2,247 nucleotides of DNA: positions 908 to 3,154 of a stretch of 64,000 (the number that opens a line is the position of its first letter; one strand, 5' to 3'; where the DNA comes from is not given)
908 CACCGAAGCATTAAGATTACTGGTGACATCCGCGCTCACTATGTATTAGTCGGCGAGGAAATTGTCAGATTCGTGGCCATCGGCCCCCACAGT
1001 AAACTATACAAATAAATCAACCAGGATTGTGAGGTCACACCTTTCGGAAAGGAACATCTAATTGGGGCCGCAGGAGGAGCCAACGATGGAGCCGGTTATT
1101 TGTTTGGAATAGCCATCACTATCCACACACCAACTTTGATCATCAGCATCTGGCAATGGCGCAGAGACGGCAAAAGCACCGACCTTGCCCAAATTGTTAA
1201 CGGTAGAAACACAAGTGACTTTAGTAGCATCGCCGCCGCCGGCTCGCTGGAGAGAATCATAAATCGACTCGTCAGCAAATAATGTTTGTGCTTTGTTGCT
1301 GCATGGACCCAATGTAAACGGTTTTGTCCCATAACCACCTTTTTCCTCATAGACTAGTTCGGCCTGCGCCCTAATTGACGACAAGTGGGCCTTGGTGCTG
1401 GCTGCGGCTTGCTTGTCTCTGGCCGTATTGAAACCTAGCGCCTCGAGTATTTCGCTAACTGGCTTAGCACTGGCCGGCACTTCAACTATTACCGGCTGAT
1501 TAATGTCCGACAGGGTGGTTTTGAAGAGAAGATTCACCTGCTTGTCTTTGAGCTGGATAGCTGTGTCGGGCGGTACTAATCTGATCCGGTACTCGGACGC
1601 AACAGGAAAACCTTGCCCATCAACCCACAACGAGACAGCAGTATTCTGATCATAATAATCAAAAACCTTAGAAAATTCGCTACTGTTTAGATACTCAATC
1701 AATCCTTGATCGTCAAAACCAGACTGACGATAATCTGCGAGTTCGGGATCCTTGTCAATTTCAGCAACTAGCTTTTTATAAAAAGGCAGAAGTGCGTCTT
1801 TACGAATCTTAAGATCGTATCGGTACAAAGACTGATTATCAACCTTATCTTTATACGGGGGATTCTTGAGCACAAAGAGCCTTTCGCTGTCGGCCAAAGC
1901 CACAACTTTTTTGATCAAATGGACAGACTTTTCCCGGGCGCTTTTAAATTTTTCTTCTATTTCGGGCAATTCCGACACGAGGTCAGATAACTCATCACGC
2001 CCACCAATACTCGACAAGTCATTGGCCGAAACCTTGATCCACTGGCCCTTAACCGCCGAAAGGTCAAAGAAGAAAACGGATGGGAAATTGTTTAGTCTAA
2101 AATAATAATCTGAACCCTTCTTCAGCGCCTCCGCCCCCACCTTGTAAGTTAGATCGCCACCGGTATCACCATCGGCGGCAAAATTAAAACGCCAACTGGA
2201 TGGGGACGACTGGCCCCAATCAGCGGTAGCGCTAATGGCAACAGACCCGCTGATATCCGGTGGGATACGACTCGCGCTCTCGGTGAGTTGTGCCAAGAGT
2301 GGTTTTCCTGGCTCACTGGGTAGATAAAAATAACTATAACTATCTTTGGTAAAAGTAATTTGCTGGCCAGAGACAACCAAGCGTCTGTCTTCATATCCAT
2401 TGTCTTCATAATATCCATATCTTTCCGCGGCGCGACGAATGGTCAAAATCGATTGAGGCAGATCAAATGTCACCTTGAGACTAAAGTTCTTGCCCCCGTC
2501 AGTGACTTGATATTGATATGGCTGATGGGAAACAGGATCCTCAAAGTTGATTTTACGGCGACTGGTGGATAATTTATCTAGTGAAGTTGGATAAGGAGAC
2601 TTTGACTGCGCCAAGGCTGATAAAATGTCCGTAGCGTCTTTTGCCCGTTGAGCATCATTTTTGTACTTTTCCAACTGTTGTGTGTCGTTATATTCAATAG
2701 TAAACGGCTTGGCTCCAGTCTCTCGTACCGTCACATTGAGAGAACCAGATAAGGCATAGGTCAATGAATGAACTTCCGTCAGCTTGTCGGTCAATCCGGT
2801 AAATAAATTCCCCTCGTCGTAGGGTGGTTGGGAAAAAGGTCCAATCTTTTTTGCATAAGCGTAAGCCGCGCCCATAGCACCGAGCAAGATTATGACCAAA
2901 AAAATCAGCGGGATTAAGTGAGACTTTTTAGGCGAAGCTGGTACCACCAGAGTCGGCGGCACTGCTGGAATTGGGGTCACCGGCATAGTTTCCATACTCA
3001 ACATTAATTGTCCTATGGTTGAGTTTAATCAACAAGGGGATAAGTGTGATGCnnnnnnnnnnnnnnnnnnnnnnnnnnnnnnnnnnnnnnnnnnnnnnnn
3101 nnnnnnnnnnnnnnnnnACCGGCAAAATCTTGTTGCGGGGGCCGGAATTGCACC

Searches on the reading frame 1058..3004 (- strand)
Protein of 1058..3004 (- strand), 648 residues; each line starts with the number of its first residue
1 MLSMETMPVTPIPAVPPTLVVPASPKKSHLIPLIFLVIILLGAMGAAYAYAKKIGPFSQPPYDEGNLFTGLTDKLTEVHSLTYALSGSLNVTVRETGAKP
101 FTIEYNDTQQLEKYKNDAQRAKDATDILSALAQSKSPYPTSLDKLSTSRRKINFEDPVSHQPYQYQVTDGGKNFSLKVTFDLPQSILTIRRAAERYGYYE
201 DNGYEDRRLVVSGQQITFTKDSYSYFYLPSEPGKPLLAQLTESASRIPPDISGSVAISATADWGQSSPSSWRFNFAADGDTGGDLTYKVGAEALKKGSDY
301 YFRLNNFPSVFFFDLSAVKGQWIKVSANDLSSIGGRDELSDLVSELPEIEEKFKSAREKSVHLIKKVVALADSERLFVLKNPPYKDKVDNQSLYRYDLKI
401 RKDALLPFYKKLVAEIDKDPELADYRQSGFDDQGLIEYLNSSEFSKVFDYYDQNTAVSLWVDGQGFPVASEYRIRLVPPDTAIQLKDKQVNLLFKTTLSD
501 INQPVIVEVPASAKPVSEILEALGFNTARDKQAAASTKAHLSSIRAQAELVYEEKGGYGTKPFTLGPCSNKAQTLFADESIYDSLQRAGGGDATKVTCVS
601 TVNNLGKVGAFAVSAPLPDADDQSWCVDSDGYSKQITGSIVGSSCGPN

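Call 5: search_protein_families(library=pfam, proteins=[window:1058-3004:-], max_evalue=1)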
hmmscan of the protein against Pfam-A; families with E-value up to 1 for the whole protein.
window:1058-3004:- (648 aa): 0 families

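Call 6: search_protein_families(library=ncbifam, proteins=[window:1058-3004:-], max_evalue=1)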
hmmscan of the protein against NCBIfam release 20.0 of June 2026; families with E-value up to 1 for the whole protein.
window:1058-3004:- (648 aa): 1 family
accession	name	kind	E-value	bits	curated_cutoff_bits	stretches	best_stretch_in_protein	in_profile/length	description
NF002477.0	PRK01736.1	equivalog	0.17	11.6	164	1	460-555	54-148/192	hypothetical protein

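Call 17: find_homologous_proteins(query=window:1058-3004:-, max_evalue=0.001)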
Query window:1058-3004:- (648 aa): 22 proteins with E <= 0.001 among 8000 candidates.
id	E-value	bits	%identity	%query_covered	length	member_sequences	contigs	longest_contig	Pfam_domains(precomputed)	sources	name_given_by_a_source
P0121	0.0e+0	1452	100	100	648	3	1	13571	-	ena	-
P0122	4.1e-176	605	47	99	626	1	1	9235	-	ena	-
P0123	9.7e-149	515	42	99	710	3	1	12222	-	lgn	-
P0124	1.5e-144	501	42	94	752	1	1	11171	-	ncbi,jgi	ncbi:MAG: hypothetical protein RL681_529 [Candidatus Parcubacteria bacterium]|jgi:hypothetical prote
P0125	9.7e-143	495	42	96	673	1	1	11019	-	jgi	jgi:hypothetical protein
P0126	2.6e-135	470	40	100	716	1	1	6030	-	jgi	jgi:hypothetical protein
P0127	4.1e-133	463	41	94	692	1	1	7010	-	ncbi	-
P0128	1.4e-130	455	40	93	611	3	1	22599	-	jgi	jgi:hypothetical protein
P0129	2.6e-127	444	40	93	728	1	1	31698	-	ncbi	-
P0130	9.8e-125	435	41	79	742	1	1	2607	-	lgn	-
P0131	3.0e-123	431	39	96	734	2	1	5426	-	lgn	-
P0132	1.2e-119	419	39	98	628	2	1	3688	-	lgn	-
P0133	5.9e-116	406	37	96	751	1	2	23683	-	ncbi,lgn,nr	ncbi:MAG: hypothetical protein Q8Q94_01400 [bacterium]|nr:hypothetical protein [bacterium]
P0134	1.8e-115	405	36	98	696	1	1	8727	-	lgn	-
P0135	3.3e-114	401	42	75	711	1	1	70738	-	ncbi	-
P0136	8.3e-108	380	39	80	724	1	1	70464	-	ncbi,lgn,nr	ncbi:MAG: hypothetical protein HY471_02945 [Candidatus Sungbacteria bacterium]|nr:hypothetical prote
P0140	5.6e-91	324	36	73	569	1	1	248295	-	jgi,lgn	jgi:hypothetical protein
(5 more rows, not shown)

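Call 27: find_encoding_contigs(protein=P0136, flank=10000, max_places=2)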
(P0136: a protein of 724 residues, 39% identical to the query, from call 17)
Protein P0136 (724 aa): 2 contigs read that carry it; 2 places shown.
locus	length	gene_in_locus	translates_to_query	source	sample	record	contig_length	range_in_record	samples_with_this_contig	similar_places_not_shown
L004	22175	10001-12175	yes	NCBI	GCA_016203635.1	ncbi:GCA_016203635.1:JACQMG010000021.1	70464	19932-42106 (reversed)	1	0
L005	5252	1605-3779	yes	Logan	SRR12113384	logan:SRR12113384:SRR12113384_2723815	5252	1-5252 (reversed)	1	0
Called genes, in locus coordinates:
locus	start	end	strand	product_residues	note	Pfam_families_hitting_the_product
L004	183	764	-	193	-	-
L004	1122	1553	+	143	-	PF02381:MraZ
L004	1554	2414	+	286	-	PF01795:Methyltransf_5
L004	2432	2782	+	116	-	-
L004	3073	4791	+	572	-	PF03717:PBP_dimer, PF00905:Transpeptidase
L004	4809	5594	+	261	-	PF12146:Hydrolase_4, PF00561:Abhydrolase_1, PF12697:Abhydrolase_6, PF00561:Abhydrolase_1 (weak)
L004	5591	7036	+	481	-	PF08245:Mur_ligase_M, PF02875:Mur_ligase_C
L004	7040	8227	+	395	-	PF01820:Dala_Dala_lig_N, PF02222:ATP-grasp (weak), PF02786:CPSase_L_D2 (faint), PF07478:Dala_Dala_lig_C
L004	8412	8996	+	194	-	-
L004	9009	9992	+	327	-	PF09925:DUF2157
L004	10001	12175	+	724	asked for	-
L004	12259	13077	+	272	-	PF00730:HhH-GPD, PF00633:HHH (faint)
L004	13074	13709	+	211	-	PF09335:VTT_dom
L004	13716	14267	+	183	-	PF02245:Pur_DNA_glyco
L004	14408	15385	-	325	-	PF00579:tRNA-synt_1b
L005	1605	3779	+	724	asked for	-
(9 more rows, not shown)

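Call 28: predict_structure(alignment_id=A2)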
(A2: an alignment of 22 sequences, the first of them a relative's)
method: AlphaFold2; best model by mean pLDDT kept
length: 648 residues; sequences in the alignment: 22
mean_pLDDT: 83.6   pTM: 0.63
mean pLDDT of the five models: 83.6, 81.2, 80.6, 79.3, 79.2
residues with pLDDT >= 90: 292; 70-90: 260; 50-70: 58; < 50: 38
segments of 3 or more residues with pLDDT < 50: 1-10, 13-15, 20-27, 198-206, 525-530
pLDDT, mean of each block of 10 residues (from residue 1): 34 50 48 80 80 74 91 89 95 88 71 94 94 88 82 93 94 94 89 66 53 92 88 85 88 94 67 92 82 89 79 69 82 61 77 83 90 93 90 94 94 89 74 81 90 93 93 93 90 95 87 87 54 80 89 86 95 93 93 95 89 91 92 90 78
secondary structure, 60 per line:
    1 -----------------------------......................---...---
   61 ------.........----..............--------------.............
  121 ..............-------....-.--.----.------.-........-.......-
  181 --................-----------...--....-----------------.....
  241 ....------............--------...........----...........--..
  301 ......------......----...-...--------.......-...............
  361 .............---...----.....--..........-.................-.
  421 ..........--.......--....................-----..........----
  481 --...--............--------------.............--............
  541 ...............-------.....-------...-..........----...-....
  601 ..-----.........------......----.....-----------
elements in order: H30-51 H67-75 E80-93 H108-134 H142-145 E164-168 E173-179 H183-198 E210-212 E215-218 H236-244 E251-262 E271-281 E286-296 E299-306 H313-318 E323-325 H338-344 H346-373 E377-379 E384-388 E391-400 H402-418 H420-430 H433-439 H442-454 E455-461 E467-476 E488-499 H516-526 H529-555 E563-567 H579-588 E597-602 E608-616 E623-628 E633-637

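Call 32: fold_search(model_id=the predicted structure, library=pdb)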
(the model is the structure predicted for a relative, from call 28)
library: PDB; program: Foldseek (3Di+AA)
matches with E <= 10: 268; with E <= 0.001: 0
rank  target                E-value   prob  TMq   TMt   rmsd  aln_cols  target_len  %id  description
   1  9bd8_A                4.9e-02  0.16  0.11  0.15  19.9       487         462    9  ApoB 100 beta barrel bound to LDLR beta propeller (released 2024-12-25)
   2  2w7q_A                8.6e-02  0.20  0.09  0.22  18.3       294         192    9  Structure of Pseudomonas aeruginosa LolA (released 2009-12-29)
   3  8bdd_A                1.0e-01  0.08  0.06  0.06  26.7       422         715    7  Crystal structure of Bacteroides ovatus CP926 PL17 alginate lyase (released 2023-08-30)
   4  1opf_A                2.3e-01  0.04  0.07  0.12  29.6       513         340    7  THE STRUCTURE OF OMPF PORIN IN A TETRAGONAL CRYSTAL FORM (released 1995-02-07)
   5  6ntr_C                2.8e-01  0.14  0.11  0.21  13.9       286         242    8  Crystal Structure of Beta-barrel-like Protein of Domain of Unknown Function DUF1849 from Brucella abortus (released 2019-02-13)
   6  1hxt                  2.8e-01  0.03  0.07  0.11  28.4       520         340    6  OMPF PORIN MUTANT NQAAA (released 2001-06-06)
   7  6zhp                  2.8e-01  0.03  0.06  0.10  28.0       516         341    7  Crystal structure of OmpF porin soaked in ciprofloxacin metaloantibiotic (released 2021-05-05)
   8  4ki3_G                3.8e-01  0.14  0.10  0.26  18.7       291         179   10  1.70 Angstrom resolution crystal structure of outer-membrane lipoprotein carrier protein (lolA) from Yersinia pestis C (released 2013-05-15)
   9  4ki3_L                4.2e-01  0.10  0.08  0.22  18.5       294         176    8  1.70 Angstrom resolution crystal structure of outer-membrane lipoprotein carrier protein (lolA) from Yersinia pestis C (released 2013-05-15)
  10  7ff7_A                4.9e-01  0.03  0.07  0.12  29.9       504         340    8  Structure of OmpF2 (released 2022-11-16)
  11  3pgs_A                4.9e-01  0.01  0.07  0.09  29.6       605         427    7  Phe3Gly mutant of EcFadL (released 2011-05-25)
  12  7n3v_A                5.4e-01  0.12  0.10  0.20  15.5       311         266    9  Crystal structure of Mycobacterium smegmatis LmcA (released 2022-04-13)
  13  3b7k_A                5.4e-01  0.06  0.08  0.16  20.3       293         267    7  Human Acyl-coenzyme A thioesterase 12 (released 2007-11-13)
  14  7n3v_B                5.7e-01  0.14  0.11  0.22  15.1       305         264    8  Crystal structure of Mycobacterium smegmatis LmcA (released 2022-04-13)
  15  6ehb_A                6.0e-01  0.02  0.06  0.10  28.8       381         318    6  OmpU, an outer membrane protein, of Vibrio cholerae (released 2018-04-25)
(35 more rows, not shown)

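Call 38: find_encoding_contigs(protein=P0129, flank=10000, max_places=1)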
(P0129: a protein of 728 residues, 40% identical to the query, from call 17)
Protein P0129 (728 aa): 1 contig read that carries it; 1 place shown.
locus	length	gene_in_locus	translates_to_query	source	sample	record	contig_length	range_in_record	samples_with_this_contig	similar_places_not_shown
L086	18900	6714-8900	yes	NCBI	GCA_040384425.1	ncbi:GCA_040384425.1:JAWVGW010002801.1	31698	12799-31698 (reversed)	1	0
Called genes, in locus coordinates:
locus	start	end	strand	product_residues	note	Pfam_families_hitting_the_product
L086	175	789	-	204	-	-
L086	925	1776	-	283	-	PF02618:YceG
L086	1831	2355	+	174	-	PF04542:Sigma70_r2, PF08281:Sigma70_r4_2, PF04545:Sigma70_r4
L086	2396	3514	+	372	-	PF18915:DUF5667 (weak)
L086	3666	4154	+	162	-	-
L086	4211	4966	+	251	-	PF02781:G6PD_C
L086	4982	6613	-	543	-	PF02518:HATPase_c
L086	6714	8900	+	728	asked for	-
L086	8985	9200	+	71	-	-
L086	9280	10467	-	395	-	PF07690:MFS_1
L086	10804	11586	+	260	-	PF01553:Acyltransferase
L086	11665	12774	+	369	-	PF01926:MMR_HSR1, PF02421:FeoB_N, PF06071:YchF-GTPase_C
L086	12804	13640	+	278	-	-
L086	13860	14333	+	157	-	-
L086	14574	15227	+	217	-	-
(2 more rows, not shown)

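Call 39: find_encoding_contigs(protein=P0128, flank=10000, max_places=1)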
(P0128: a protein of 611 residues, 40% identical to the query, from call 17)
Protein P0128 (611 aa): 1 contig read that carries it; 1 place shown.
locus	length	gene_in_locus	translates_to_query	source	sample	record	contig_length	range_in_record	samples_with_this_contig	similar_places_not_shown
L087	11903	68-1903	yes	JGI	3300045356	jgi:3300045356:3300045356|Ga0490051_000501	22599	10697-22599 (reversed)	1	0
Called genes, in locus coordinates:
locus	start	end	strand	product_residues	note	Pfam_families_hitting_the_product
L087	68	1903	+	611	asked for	-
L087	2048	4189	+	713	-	PF00009:GTP_EFTU, PF03144:GTP_EFTU_D2, PF22042:EF-G_D2, PF14492:EFG_III, PF16658:RF3_C, PF03764:EFG_IV, PF00679:EFG_C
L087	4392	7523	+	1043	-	-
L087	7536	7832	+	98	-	PF18908:DUF5663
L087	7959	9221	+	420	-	PF00009:GTP_EFTU, PF03144:GTP_EFTU_D2, PF03143:GTP_EFTU_D3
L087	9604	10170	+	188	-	-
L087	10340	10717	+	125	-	PF00338:Ribosomal_S10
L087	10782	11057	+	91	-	-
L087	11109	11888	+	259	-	PF00297:Ribosomal_L3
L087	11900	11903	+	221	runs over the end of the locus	PF00573:Ribosomal_L4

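Call 40: find_encoding_contigs(protein=P0140, flank=10000, max_places=1)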
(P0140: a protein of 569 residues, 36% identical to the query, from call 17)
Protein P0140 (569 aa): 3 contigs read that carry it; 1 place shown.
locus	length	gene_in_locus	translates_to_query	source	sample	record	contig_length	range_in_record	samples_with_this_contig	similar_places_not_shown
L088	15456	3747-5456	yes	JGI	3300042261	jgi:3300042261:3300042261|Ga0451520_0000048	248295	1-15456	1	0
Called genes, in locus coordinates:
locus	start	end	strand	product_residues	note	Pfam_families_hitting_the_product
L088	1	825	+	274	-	?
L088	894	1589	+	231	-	PF20260:PUA_4 (faint), PF04452:Methyltrans_RNA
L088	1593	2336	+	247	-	PF21694:DNA_pol3_delta_C (weak)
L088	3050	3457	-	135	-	-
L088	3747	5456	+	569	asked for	-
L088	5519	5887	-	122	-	-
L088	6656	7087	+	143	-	-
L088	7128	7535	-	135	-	PF07681:DoxX, PF13564:DoxX_2 (weak)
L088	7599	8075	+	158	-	PF00588:SpoU_methylase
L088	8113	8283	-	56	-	-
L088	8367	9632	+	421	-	PF08245:Mur_ligase_M, PF02875:Mur_ligase_C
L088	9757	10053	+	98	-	-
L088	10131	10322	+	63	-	-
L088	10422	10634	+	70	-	-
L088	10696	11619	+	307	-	PF01149:Fapy_DNA_glyco, PF06831:H2TH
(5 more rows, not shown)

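Call 78: fold_search(model_id=the predicted structure, library=viral)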
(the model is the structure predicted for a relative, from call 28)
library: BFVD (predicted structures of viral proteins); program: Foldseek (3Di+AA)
matches with E <= 10: 223; with E <= 0.001: 0
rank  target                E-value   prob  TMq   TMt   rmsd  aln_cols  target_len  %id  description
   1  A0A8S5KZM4            4.6e-03  0.41  0.08  0.10  28.5       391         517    9  Maturation protein [ssRNA phage SRR6960799_6]
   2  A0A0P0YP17            1.6e-02  0.11  0.09  0.11  31.9       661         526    8  (no name in the UniProt tables at hand)
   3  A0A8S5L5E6            1.3e-01  0.07  0.06  0.07  23.4       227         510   12  Maturation protein [ssRNA phage SRR7976310_3]
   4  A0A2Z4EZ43            1.3e-01  0.02  0.05  0.07  27.2       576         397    7  (no name in the UniProt tables at hand)
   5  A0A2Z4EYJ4            1.6e-01  0.11  0.09  0.11  21.0       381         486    9  (no name in the UniProt tables at hand)
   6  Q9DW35                1.7e-01  0.14  0.10  0.17  21.9       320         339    9  Pr155 [Rat cytomegalovirus (strain Maastricht)]
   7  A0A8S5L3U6            1.8e-01  0.03  0.07  0.07  41.0       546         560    9  Maturation protein (Fragment) [ssRNA phage Gerhypos.1_6]
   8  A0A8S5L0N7            2.2e-01  0.03  0.06  0.08  25.7       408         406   10  Maturation protein [ssRNA phage SRR6960799_39]
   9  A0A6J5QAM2            3.3e-01  0.02  0.05  0.09  31.4       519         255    5  OmpW Outer membrane protein W [uncultured Caudovirales phage]
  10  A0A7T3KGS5            3.7e-01  0.04  0.05  0.10  23.2       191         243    8  (no name in the UniProt tables at hand)
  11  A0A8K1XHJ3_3          3.7e-01  0.03  0.07  0.04  32.0       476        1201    9  Polyprotein (Fragment) [Hangzhou Solinvi-like virus 1]
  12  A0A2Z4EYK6            4.3e-01  0.06  0.10  0.14  21.9       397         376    8  (no name in the UniProt tables at hand)
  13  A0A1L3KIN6            4.5e-01  0.02  0.06  0.07  35.3       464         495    7  Maturation protein [Shahe levi-like virus 1]
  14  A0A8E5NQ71            4.8e-01  0.09  0.07  0.19  15.1       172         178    9  (no name in the UniProt tables at hand)
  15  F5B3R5                4.8e-01  0.05  0.05  0.11  17.9       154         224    8  (no name in the UniProt tables at hand)
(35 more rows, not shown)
